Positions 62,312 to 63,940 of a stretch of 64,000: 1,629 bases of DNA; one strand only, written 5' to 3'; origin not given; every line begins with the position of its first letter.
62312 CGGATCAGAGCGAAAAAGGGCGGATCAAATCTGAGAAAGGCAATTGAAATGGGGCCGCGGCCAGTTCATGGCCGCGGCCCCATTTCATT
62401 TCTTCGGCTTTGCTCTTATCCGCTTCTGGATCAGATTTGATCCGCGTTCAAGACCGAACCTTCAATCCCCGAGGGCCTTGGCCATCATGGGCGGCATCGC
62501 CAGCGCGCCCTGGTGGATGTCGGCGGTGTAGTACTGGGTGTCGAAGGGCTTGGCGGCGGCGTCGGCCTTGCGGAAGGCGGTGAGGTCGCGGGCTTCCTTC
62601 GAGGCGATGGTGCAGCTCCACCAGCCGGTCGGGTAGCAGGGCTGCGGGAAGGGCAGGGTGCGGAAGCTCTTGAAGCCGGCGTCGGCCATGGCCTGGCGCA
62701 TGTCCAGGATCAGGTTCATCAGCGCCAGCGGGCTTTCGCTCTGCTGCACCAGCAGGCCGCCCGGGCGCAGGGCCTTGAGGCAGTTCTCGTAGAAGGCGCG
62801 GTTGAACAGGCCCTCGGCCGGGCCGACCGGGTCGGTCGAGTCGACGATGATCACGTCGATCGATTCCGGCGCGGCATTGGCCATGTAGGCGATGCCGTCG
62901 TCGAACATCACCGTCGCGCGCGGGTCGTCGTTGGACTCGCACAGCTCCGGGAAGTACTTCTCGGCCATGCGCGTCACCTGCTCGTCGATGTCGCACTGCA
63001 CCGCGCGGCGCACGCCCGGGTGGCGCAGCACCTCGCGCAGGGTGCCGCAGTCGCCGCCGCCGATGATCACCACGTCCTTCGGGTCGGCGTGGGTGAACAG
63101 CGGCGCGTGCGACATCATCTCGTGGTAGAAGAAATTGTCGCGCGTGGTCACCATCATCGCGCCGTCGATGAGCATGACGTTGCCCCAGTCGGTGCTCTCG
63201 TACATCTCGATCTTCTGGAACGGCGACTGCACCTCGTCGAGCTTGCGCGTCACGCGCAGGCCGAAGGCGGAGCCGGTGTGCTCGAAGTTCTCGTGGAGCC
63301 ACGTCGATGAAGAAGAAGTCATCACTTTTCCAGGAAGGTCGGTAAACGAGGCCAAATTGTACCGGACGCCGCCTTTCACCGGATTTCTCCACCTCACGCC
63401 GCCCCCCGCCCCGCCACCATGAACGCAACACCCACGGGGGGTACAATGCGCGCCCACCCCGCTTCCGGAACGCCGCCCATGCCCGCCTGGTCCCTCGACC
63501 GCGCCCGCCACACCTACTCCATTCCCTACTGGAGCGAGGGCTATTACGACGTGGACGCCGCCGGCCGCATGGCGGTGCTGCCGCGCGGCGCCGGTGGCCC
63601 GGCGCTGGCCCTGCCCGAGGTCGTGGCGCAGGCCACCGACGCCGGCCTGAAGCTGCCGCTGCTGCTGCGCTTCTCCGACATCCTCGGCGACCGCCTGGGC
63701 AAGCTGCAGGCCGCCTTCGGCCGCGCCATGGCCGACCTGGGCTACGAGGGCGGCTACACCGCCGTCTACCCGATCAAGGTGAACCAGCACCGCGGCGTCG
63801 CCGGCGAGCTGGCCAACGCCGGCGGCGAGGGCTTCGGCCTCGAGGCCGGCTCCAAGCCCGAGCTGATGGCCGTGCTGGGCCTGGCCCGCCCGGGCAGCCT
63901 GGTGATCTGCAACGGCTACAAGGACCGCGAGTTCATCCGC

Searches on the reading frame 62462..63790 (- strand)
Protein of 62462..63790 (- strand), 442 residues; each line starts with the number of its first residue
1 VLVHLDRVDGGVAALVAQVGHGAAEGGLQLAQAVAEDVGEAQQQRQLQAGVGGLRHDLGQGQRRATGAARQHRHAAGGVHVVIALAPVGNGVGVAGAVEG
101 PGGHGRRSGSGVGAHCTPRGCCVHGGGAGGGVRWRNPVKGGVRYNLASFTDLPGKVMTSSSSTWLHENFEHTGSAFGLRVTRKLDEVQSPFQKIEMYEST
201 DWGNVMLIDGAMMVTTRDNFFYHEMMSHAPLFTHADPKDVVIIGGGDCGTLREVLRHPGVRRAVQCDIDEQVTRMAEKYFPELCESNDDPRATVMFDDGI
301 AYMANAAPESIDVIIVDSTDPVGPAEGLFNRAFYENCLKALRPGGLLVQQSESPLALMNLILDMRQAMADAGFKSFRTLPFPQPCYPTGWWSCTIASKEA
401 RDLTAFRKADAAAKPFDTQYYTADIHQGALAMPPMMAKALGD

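Call 14: search_protein_families(library=ncbifam, proteins=[window:62462-63790:-], max_evalue=0.00001)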
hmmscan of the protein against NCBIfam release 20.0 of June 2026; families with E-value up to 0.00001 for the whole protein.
window:62462-63790:- (442 aa): 7 families
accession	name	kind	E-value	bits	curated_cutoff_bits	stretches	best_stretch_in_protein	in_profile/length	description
NF002010.0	PRK00811.1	equivalog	4.1e-106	354.4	260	1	160-440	3-284/287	polyamine aminopropyltransferase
TIGR00417.1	speE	equivalog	8.6e-81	271.1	249.55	1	166-433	2-269/271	spermidine synthase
NF002956.0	PRK03612.1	equivalog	1e-36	126.5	472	1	187-435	247-494/522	polyamine aminopropyltransferase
NF002435.0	PRK01581.1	equivalog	8.2e-20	71.2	537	1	186-403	102-318/374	polyamine aminopropyltransferase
NF003380.0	PRK04457.1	equivalog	2.9e-12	46.2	304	1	222-348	56-177/265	polyamine aminopropyltransferase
NF001811.0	PRK00536.1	equivalog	7.7e-09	35.6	352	1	180-440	17-256/262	spermidine synthase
NF037959.1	MFS_SpdSyn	subfamily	9.3e-06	24.6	40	0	234-348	273-382/480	fused MFS/spermidine synthase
